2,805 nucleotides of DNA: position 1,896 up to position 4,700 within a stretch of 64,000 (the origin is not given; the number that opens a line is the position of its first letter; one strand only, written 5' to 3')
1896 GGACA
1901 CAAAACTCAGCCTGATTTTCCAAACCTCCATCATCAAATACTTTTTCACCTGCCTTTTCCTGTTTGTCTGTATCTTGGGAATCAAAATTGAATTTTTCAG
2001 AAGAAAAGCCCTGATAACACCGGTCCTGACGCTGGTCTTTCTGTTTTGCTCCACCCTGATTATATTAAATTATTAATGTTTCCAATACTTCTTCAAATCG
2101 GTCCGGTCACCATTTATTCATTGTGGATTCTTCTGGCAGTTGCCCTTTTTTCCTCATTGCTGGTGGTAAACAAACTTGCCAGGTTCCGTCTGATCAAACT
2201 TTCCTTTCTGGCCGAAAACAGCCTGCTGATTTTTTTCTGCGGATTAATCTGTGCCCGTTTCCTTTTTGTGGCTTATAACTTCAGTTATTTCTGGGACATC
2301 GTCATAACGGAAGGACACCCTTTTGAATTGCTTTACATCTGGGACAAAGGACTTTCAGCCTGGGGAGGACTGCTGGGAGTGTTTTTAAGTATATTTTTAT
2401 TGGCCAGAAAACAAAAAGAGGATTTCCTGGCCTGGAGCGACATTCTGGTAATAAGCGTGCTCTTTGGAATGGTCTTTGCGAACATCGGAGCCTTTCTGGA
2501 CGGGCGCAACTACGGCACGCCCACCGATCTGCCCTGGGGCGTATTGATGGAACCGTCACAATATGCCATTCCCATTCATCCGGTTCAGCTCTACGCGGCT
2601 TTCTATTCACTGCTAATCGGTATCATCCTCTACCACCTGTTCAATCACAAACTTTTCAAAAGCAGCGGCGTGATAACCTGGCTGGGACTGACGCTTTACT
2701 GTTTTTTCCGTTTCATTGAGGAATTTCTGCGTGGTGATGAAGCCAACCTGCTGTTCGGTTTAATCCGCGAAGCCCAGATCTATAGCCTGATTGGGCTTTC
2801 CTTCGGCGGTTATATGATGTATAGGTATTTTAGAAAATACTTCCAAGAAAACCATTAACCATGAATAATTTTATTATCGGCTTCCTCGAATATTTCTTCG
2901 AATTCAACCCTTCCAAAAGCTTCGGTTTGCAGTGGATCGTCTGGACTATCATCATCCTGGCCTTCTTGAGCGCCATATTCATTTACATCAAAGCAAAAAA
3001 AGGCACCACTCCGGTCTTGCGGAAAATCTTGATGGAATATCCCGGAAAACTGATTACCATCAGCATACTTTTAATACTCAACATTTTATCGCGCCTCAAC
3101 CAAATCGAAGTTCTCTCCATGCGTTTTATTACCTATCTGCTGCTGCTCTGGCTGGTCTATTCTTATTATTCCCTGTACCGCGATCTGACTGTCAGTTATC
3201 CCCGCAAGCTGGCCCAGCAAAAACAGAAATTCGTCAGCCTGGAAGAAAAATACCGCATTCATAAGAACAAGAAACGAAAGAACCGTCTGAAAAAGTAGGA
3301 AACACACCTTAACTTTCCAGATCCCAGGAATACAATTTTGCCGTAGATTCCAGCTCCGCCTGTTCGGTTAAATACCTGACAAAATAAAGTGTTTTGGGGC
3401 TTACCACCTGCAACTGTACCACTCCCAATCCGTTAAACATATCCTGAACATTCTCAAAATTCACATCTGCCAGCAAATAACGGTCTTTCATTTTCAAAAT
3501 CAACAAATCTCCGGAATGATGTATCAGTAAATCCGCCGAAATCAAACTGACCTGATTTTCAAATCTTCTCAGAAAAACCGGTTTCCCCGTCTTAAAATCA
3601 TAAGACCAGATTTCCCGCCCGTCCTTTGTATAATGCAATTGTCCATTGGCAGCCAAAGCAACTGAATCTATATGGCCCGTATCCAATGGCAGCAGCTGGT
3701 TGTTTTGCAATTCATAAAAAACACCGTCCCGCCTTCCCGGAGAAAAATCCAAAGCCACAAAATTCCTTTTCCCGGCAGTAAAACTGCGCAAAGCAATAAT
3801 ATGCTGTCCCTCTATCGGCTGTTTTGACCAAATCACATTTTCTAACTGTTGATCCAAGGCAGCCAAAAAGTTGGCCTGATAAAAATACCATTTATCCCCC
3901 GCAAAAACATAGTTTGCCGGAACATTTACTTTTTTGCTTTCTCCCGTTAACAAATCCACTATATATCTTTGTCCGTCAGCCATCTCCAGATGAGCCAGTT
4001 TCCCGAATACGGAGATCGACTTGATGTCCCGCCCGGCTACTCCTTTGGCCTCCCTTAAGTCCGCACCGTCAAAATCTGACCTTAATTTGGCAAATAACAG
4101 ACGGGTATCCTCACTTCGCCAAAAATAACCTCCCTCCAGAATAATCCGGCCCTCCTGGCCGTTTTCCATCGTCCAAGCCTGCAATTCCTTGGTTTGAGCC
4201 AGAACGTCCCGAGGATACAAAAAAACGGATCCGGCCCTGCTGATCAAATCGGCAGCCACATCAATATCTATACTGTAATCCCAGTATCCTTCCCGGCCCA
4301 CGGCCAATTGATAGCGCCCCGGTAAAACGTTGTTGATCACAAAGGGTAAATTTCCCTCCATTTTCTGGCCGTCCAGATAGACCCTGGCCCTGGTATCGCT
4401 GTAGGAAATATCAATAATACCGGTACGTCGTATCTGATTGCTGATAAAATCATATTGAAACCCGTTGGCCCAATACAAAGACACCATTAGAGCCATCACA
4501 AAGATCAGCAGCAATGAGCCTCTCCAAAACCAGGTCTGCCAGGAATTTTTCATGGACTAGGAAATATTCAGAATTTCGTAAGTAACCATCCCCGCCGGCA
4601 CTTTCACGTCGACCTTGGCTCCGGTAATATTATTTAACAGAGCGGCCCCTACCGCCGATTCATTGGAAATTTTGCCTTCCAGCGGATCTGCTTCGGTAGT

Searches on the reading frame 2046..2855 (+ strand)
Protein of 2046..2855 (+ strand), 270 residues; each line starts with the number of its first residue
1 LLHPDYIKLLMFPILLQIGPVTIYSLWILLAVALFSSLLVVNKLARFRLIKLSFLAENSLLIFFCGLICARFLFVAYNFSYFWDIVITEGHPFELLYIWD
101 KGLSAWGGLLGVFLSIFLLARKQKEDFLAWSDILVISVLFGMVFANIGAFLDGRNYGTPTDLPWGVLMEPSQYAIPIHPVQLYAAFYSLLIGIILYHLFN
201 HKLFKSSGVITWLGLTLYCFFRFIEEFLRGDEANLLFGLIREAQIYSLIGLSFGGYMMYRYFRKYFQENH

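Call 96: search_protein_families(library=pfam, proteins=[window:2046-2855:+], max_evalue=0.001)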
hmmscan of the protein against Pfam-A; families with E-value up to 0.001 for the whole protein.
window:2046-2855:+ (270 aa): 1 family
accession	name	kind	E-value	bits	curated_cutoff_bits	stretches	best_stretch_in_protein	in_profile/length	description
PF01790.23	LGT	-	4.3e-41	141.3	24.9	1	13-259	1-239/240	Prolipoprotein diacylglyceryl transferase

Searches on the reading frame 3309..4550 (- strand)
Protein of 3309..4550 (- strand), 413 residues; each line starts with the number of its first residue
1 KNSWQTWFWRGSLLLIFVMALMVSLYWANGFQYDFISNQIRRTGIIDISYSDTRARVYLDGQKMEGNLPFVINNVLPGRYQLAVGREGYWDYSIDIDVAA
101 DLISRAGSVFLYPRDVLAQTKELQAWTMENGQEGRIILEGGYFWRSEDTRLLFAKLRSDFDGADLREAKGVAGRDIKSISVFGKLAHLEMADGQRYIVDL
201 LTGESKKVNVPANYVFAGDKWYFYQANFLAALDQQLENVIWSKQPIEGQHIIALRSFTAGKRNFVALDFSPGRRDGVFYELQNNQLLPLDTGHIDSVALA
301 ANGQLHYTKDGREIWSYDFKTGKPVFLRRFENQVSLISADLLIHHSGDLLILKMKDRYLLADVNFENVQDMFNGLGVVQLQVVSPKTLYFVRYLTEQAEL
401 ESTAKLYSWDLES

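Call 96: search_protein_families(library=pfam, proteins=[window:3309-4550:-], max_evalue=0.001)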
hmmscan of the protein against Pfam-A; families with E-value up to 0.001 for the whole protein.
window:3309-4550:- (413 aa): 1 family
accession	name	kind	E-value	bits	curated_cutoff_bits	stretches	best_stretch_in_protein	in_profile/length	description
PF08308.17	PEGA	-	0.00014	22.1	20.8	1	54-100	12-57/71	PEGA domain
